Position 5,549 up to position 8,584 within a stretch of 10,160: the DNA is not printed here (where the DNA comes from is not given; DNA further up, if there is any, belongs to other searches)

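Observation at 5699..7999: About 770-aa central module with no recognisable catalytic signature, lying between the ANL and GNAT domains. It contains an 'RHQESYD' H(X)4D-like motif.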

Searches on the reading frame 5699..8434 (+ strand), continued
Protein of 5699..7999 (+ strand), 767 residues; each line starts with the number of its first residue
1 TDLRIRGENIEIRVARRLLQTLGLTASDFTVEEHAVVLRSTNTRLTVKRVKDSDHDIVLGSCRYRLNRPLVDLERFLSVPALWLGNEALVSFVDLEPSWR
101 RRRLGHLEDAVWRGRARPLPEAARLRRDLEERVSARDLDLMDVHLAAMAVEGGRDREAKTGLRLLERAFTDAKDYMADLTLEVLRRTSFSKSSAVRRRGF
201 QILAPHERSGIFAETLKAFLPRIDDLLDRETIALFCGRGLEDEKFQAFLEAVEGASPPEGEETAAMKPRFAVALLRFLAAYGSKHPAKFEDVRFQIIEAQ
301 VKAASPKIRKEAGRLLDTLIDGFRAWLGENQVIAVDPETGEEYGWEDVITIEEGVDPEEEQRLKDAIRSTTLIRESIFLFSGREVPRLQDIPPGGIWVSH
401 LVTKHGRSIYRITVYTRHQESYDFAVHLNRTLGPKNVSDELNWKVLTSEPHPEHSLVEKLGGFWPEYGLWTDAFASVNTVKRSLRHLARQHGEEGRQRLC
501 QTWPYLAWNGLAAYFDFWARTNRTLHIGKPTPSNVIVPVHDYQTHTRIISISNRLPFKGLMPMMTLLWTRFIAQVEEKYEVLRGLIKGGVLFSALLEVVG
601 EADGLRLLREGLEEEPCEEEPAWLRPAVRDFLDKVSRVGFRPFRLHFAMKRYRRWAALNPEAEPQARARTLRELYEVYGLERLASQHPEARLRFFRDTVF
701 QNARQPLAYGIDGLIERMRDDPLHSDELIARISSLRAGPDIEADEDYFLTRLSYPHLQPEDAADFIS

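Call 94: search_protein_families(library=ncbifam, proteins=[L008:10952-12388:+, L013:4038-5396:-, L043:4475-5779:+, L032:10700-12154:-], max_evalue=1e-20)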
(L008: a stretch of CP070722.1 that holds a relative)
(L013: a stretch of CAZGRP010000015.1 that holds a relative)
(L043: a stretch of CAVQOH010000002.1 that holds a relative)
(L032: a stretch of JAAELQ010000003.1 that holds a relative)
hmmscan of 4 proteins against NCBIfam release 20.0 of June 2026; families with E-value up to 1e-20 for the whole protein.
L008:10952-12388:+ (478 aa): 8 families
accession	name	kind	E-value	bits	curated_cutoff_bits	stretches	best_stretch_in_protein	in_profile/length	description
NF007128.0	PRK09569.1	subfamily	2.9e-127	424.9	344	1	25-298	1-275/437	citrate (Si)-synthase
TIGR01793.1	cit_synth_euk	equivalog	4.4e-97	325.5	619.75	1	25-298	2-276/427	citrate (Si)-synthase, eukaryotic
TIGR01800.1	cit_synth_II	subfamily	2.8e-27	95.4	421.3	1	66-298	3-220/368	2-methylcitrate synthase/citrate synthase II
NF010639.0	PRK14036.1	equivalog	6e-24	84.4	502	1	64-298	8-227/379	citrate synthase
NF009004.0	PRK12349.1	equivalog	8.2e-24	84.1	508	1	68-298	13-228/372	citrate synthase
NF041157.1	Cit_synThplmales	equivalog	8e-23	81.1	590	1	68-297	10-222/377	citrate synthase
NF010636.0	PRK14033.1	equivalog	1.3e-22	80.2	479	1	65-298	12-230/376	bifunctional 2-methylcitrate synthase/citrate synthase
NF004126.0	PRK05614.1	equivalog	5.5e-22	77.8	505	1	74-298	57-272/430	citrate synthase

L013:4038-5396:- (452 aa): 19 families
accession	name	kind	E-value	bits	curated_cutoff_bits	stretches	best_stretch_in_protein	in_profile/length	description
TIGR01800.1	cit_synth_II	subfamily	8.1e-139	462.5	421.3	1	78-451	1-368/368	2-methylcitrate synthase/citrate synthase II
NF010639.0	PRK14036.1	equivalog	1.2e-128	429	502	1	75-451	5-378/379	citrate synthase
NF041301.1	Cit_synth_Halo_CitZ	equivalog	7.3e-123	410.3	550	1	76-451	5-379/379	citrate synthase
NF010638.0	PRK14035.1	equivalog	3.2e-121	404.6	572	1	76-451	4-372/372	citrate synthase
NF010637.0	PRK14034.1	equivalog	8.3e-118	393.6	594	1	75-451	2-371/372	citrate synthase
NF041157.1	Cit_synThplmales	equivalog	5.7e-117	391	590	1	75-451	3-376/377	citrate synthase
NF010636.0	PRK14033.1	equivalog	3.3e-111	371.8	479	1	74-440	7-367/376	bifunctional 2-methylcitrate synthase/citrate synthase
NF010640.0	PRK14037.1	subfamily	9.2e-107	357.2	504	1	75-451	3-377/377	citrate synthase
NF004126.0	PRK05614.1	equivalog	1.4e-97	326.8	505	1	77-450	46-429/430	citrate synthase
NF009006.1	PRK12351.1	equivalog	2.6e-97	325.6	550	1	78-451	8-376/376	bifunctional 2-methylcitrate synthase/citrate synthase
NF009004.0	PRK12349.1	equivalog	8.4e-93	311.1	508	1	77-443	8-369/372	citrate synthase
TIGR01798.1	cit_synth_I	equivalog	3.1e-84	283.1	485.15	1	75-442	31-409/412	citrate synthase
NF009005.0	PRK12350.1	subfamily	2.9e-73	247.2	332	1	76-441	4-351/366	citrate synthase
NF010635.0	PRK14032.1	subfamily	2.4e-71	240.6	426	1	94-449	63-446/448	citrate synthase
NF007128.0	PRK09569.1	subfamily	3.2e-46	157.8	344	1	77-439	39-425/437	citrate (Si)-synthase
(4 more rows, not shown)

L043:4475-5779:+ (434 aa): 15 families
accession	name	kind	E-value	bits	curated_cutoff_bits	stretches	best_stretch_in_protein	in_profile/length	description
NF007128.0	PRK09569.1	subfamily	9.8e-217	719.8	344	1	3-432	2-432/437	citrate (Si)-synthase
TIGR01793.1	cit_synth_euk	equivalog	2.7e-173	576.6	619.75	1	3-425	3-425/427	citrate (Si)-synthase, eukaryotic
TIGR01800.1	cit_synth_II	subfamily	5.9e-44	150.3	421.3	1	42-408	2-340/368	2-methylcitrate synthase/citrate synthase II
NF010636.0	PRK14033.1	equivalog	4.1e-40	137.8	479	1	38-409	8-351/376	bifunctional 2-methylcitrate synthase/citrate synthase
NF041157.1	Cit_synThplmales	equivalog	6.6e-40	137.4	590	1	42-407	7-346/377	citrate synthase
NF004126.0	PRK05614.1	equivalog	1.1e-39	136.2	505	1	48-424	54-417/430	citrate synthase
NF010639.0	PRK14036.1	equivalog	8.6e-38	130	502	1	39-404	6-346/379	citrate synthase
NF009004.0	PRK12349.1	equivalog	1.4e-36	126.2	508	1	44-408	12-349/372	citrate synthase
NF041301.1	Cit_synth_Halo_CitZ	equivalog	5.4e-36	124.4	550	1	42-407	8-350/379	citrate synthase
NF010637.0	PRK14034.1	equivalog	1.2e-33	116.6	594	1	85-407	39-342/372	citrate synthase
TIGR01798.1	cit_synth_I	equivalog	8.4e-33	113.7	485.15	1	44-423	37-404/412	citrate synthase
NF010635.0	PRK14032.1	subfamily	6.5e-32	110.6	426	1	61-402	67-414/448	citrate synthase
NF010640.0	PRK14037.1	subfamily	5.1e-31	107.9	504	1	42-407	7-347/377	citrate synthase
NF009006.1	PRK12351.1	equivalog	2.6e-30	105.1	550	1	85-412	44-352/376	bifunctional 2-methylcitrate synthase/citrate synthase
NF010638.0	PRK14035.1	equivalog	1.7e-29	102.7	572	1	86-408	41-344/372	citrate synthase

L032:10700-12154:- (484 aa): 15 families
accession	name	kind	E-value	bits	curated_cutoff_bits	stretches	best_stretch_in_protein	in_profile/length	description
TIGR01793.1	cit_synth_euk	equivalog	2.4e-187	622.9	619.75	1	53-479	2-426/427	citrate (Si)-synthase, eukaryotic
NF007128.0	PRK09569.1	subfamily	7.5e-185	614.7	344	1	54-482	2-429/437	citrate (Si)-synthase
TIGR01800.1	cit_synth_II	subfamily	1.8e-40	138.8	421.3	1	93-460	2-339/368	2-methylcitrate synthase/citrate synthase II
NF010639.0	PRK14036.1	equivalog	5.7e-39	133.9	502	1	91-458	7-347/379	citrate synthase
NF010635.0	PRK14032.1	subfamily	4.7e-35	121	426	1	100-457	55-416/448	citrate synthase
NF010636.0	PRK14033.1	equivalog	1.3e-34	119.7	479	1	92-460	11-349/376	bifunctional 2-methylcitrate synthase/citrate synthase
NF041301.1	Cit_synth_Halo_CitZ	equivalog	1.7e-34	119.4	550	1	93-459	8-349/379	citrate synthase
NF041157.1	Cit_synThplmales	equivalog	3.6e-34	118.5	590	1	93-459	7-345/377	citrate synthase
NF004126.0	PRK05614.1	equivalog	4.6e-31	107.7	505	1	141-458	88-397/430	citrate synthase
NF010638.0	PRK14035.1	equivalog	1.3e-28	99.8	572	1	138-459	42-342/372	citrate synthase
NF010640.0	PRK14037.1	subfamily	3e-28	98.8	504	1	93-460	7-347/377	citrate synthase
NF009006.1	PRK12351.1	equivalog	3.2e-27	94.9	550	1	110-460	27-347/376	bifunctional 2-methylcitrate synthase/citrate synthase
TIGR01798.1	cit_synth_I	equivalog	8.2e-26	90.6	485.15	1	141-458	75-385/412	citrate synthase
NF010637.0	PRK14034.1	equivalog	2e-25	89.6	594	1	138-459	41-341/372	citrate synthase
NF009004.0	PRK12349.1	equivalog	1.3e-24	86.7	508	1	93-460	10-348/372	citrate synthase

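Call 105: search_protein_families(library=ncbifam, proteins=[window:5699-7999:+], max_evalue=1)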
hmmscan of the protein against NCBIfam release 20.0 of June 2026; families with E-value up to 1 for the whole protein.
window:5699-7999:+ (767 aa): 1 family
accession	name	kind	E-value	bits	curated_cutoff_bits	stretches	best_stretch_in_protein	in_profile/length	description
NF052325.1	PorVQ2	equivalog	0.021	13.7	325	1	315-366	256-305/354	putative type IX sorting system protein PorV2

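Call 111: search_protein_families(library=pfam, proteins=[L036:10556-11014:+, L044:10846-11592:+, L018:10797-12212:+, L036:4570-5409:-, L005:4496-6175:-, L011:4415-5773:-, L005:1975-3147:-, L040:12252-14846:+, L051:1914-4442:+], max_evalue=0.0001)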
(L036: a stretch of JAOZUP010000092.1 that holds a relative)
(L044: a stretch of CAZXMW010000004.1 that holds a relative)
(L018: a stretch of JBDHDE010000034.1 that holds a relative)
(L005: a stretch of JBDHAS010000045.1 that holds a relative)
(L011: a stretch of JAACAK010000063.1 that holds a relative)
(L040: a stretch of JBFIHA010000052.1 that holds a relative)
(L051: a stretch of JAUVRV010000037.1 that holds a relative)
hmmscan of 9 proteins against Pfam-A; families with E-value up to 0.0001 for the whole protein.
L036:10556-11014:+ (152 aa): 1 family
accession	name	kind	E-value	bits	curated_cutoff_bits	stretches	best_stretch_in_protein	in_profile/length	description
PF00072.30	Response_reg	-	1.9e-21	76.7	30.2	1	35-146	1-110/111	Response regulator receiver domain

L044:10846-11592:+ (248 aa): 0 families

L018:10797-12212:+ (471 aa): 0 families

L036:4570-5409:- (279 aa): 6 families
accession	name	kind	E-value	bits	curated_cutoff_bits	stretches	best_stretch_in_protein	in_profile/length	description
PF00106.31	adh_short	-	2.1e-53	181.1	26.6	1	7-188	1-188/195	short chain dehydrogenase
PF13561.12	adh_short_C2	-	1.6e-37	129.8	27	1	15-190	3-184/236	Enoyl-(Acyl carrier protein) reductase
PF08659.16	KR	-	5.6e-13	49.6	22.6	1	9-158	3-158/180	KR domain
PF01370.27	Epimerase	-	1.1e-10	41.9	20.9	1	9-188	1-177/240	NAD dependent epimerase/dehydratase family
PF13460.12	NAD_binding_10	-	5.1e-09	36.7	27.2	1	13-137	1-99/184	NAD(P)H-binding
PF08643.16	DUF1776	-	8.2e-07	29.2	25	1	5-251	2-279/294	Fungal family of unknown function (DUF1776)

L005:4496-6175:- (559 aa): 1 family
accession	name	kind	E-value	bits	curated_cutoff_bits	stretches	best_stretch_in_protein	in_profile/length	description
PF01553.26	Acyltransferase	-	4.1e-20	72.4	23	1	136-266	9-130/132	Acyltransferase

L011:4415-5773:- (452 aa): 3 families
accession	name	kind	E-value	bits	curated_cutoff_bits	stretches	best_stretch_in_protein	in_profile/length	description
PF11700.14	ATG22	-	5.8e-70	236.8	24.1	1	64-438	70-481/482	Vacuole effluxer Atg22 like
PF07690.21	MFS_1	-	6.1e-21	75.1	33.4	2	36-395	9-347/347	Major Facilitator Superfamily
PF13347.12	MFS_2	-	1.7e-10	40.5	27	2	239-406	209-385/427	MFS/sugar transport protein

L005:1975-3147:- (390 aa): 2 families
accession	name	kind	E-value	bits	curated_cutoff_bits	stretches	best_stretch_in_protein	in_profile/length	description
PF00155.27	Aminotran_1_2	-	4.9e-63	213.9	19.7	1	35-385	4-361/361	Aminotransferase class I and II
PF00266.25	Aminotran_5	-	1e-05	25.1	21.5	1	88-191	56-166/371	Aminotransferase class-V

L040:12252-14846:+ (864 aa): 1 family
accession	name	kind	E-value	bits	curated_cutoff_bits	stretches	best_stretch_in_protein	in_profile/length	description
PF00246.29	Peptidase_M14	-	3.9e-18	66.5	21.6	1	47-289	1-219/286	Zinc carboxypeptidase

L051:1914-4442:+ (842 aa): 1 family
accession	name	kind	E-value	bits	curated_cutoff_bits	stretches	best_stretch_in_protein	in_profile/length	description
PF01804.23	Penicil_amidase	-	6.6e-184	614.1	21.3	1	67-815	2-666/675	Penicillin amidase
